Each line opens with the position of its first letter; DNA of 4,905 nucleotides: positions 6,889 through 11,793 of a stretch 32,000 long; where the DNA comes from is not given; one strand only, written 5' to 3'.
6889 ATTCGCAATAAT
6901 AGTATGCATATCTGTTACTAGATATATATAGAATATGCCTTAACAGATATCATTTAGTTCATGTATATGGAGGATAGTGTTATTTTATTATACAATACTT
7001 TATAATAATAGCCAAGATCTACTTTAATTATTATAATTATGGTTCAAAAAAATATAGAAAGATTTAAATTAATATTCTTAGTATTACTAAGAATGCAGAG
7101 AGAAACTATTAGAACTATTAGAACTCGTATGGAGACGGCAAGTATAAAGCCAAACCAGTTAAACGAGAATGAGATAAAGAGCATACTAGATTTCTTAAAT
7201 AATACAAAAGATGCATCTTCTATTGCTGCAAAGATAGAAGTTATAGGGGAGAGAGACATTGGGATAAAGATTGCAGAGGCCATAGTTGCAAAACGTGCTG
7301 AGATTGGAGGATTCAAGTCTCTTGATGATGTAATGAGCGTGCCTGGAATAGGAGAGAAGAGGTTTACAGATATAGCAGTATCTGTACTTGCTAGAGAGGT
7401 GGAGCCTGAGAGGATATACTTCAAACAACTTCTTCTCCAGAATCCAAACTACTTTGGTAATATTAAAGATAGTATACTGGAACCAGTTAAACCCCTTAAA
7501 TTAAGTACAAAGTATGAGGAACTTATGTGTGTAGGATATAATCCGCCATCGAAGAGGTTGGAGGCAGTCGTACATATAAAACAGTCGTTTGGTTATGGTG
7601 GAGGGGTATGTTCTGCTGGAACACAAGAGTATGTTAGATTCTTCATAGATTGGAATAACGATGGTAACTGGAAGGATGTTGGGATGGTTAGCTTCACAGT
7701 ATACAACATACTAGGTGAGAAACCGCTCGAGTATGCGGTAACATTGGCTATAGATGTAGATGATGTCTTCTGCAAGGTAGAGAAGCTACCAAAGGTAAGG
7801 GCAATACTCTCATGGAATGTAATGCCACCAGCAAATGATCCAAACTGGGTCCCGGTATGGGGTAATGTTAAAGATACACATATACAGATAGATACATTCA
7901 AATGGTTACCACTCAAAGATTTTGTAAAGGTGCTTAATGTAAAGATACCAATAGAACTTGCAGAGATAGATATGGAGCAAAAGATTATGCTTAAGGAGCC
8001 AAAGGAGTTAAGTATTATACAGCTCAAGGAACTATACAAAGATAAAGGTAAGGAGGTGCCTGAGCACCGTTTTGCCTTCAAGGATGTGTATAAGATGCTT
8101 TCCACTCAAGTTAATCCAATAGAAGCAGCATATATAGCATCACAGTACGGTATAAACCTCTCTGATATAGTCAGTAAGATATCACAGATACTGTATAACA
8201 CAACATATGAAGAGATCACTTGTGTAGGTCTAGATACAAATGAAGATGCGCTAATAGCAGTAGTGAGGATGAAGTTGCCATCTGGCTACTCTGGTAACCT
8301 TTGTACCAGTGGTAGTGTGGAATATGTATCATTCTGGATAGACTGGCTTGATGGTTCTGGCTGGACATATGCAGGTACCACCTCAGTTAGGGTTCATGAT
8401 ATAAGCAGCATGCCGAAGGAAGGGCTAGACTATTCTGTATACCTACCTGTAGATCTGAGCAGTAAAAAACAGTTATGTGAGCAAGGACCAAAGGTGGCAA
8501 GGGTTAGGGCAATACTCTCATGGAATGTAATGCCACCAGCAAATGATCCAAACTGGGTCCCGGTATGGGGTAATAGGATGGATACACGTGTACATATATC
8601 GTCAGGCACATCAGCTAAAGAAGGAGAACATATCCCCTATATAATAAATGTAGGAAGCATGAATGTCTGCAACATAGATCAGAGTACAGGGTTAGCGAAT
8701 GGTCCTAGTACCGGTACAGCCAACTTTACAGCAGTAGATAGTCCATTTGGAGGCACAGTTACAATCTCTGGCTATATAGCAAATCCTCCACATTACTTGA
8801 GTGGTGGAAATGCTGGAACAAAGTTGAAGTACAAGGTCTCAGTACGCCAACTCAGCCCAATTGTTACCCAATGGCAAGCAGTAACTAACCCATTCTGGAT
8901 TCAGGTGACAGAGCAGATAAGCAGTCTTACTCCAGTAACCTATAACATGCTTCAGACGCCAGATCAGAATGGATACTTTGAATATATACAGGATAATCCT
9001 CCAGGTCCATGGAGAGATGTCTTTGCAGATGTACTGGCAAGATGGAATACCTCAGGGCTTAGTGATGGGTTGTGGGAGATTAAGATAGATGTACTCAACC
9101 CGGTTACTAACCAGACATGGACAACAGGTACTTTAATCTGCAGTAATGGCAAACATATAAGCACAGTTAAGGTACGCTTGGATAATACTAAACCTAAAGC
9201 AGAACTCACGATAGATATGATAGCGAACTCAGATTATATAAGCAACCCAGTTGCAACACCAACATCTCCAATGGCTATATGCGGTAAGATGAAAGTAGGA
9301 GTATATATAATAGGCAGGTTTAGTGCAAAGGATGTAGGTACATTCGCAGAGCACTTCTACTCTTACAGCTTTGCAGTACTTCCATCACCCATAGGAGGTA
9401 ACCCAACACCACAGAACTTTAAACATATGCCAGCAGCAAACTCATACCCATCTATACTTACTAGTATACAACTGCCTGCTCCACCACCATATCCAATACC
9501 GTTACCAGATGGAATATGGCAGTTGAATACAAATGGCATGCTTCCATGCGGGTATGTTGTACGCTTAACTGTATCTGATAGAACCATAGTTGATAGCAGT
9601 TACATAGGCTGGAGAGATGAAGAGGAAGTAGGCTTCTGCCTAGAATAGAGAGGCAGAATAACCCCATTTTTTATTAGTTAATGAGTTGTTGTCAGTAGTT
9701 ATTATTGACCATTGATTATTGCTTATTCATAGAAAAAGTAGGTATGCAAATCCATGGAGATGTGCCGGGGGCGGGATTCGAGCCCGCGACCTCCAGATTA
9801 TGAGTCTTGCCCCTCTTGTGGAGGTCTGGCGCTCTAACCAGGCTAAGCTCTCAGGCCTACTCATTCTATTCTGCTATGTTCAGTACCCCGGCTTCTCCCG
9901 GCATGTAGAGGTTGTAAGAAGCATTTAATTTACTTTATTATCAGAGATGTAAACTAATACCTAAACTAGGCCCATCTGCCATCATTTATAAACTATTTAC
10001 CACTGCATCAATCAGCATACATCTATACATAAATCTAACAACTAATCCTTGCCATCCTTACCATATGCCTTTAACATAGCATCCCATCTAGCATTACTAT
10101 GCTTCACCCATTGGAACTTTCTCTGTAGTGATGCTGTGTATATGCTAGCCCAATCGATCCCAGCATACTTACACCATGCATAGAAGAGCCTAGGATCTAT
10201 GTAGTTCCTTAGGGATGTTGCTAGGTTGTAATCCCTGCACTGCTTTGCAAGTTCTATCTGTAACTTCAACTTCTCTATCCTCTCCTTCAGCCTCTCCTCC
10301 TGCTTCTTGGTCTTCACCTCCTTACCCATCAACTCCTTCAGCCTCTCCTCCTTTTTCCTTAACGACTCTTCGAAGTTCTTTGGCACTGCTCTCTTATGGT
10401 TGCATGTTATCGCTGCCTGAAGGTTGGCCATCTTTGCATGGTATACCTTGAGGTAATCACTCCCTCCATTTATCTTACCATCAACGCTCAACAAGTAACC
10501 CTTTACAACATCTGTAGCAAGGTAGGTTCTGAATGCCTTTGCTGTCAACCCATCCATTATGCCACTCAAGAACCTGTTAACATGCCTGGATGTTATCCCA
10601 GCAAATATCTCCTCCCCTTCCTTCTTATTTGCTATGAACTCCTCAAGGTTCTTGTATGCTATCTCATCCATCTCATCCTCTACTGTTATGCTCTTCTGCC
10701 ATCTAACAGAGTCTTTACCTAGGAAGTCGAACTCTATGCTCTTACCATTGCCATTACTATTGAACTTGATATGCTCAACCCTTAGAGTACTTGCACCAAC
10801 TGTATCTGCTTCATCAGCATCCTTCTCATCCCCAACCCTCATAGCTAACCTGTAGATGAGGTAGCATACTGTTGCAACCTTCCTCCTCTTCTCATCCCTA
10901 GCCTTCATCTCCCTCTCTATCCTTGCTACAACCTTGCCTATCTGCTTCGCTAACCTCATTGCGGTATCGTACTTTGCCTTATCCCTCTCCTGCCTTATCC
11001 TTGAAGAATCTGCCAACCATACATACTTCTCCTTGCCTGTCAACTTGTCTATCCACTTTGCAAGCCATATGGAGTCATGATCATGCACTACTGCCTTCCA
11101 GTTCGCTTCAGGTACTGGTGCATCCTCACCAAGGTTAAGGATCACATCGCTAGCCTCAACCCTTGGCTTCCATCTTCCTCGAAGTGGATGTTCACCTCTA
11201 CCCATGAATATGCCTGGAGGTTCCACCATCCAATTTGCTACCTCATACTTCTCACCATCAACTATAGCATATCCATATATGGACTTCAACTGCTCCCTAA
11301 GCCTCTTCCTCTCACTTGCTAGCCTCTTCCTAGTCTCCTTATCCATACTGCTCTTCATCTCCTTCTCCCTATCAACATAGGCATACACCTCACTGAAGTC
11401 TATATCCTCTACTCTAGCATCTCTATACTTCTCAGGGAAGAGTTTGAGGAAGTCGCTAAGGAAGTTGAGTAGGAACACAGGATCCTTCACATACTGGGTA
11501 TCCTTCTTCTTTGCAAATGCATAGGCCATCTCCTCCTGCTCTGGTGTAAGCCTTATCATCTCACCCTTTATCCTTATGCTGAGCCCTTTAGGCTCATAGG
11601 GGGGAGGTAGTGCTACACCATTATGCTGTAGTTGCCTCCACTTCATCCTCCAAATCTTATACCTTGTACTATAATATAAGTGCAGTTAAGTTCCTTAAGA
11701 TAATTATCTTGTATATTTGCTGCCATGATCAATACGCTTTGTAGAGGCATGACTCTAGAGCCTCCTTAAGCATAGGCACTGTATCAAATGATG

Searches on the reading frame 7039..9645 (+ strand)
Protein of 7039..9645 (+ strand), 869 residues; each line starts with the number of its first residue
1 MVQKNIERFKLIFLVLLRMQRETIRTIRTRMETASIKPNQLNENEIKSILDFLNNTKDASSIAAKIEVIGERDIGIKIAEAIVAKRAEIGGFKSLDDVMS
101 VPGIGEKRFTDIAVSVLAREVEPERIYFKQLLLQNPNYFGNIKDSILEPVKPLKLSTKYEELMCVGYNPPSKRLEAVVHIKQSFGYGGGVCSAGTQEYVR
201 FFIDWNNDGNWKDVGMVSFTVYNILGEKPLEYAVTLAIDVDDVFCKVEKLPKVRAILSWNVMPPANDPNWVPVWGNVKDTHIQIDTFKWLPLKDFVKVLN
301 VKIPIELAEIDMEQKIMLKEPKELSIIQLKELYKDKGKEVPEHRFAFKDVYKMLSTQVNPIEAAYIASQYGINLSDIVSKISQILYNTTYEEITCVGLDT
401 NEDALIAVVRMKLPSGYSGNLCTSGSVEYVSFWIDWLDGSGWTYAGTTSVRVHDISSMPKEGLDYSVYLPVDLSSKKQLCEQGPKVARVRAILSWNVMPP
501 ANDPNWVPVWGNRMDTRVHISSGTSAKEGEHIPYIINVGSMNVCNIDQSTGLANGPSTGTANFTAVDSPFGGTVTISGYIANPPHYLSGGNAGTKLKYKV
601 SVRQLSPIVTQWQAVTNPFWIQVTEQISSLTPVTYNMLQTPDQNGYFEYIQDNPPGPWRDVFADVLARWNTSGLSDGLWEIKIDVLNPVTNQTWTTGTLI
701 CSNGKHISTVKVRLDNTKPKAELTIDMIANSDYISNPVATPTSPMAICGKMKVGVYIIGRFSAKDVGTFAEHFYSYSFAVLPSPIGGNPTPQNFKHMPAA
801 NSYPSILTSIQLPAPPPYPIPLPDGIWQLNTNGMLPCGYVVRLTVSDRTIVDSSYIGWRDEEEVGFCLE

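Call 77: search_protein_families(library=pfam, proteins=[window:7039-9645:+], max_evalue=0.01)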
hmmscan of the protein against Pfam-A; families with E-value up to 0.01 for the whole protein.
window:7039-9645:+ (869 aa): 1 family
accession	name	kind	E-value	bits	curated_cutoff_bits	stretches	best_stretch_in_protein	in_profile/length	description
PF12836.13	HHH_3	-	2.5e-08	34.3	27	1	74-113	22-61/65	Helix-hairpin-helix motif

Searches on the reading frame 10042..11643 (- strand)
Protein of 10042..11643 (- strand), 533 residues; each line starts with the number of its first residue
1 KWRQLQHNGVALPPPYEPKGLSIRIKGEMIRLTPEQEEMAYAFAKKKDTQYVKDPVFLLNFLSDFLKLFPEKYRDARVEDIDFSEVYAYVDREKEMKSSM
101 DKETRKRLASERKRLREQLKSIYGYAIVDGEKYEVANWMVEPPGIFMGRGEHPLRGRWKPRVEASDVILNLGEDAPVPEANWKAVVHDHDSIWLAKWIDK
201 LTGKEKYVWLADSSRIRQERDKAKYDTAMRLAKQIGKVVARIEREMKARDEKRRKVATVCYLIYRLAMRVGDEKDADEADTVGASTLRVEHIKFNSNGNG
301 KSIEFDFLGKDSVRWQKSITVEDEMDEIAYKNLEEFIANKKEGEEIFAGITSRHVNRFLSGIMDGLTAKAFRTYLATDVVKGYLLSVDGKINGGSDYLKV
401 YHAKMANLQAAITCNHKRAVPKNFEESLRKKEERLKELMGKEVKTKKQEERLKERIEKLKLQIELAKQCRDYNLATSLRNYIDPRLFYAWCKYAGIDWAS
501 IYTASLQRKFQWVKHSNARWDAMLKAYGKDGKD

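Call 77: search_protein_families(library=pfam, proteins=[window:10042-11643:-], max_evalue=0.01)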
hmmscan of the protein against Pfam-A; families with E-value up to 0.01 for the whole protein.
window:10042-11643:- (533 aa): 3 families
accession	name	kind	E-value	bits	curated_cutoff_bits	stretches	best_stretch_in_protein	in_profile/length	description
PF01028.25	Topoisom_I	-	1e-69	234.8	23.7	1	213-448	1-227/228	Eukaryotic DNA topoisomerase I, catalytic core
PF02919.20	Topoisom_I_N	-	3.5e-68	229.8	25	1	1-210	2-213/213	Eukaryotic DNA topoisomerase I, DNA binding fragment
PF14370.11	Topo_C_assoc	-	4e-22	78.3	25.1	1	453-520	1-68/70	C-terminal topoisomerase domain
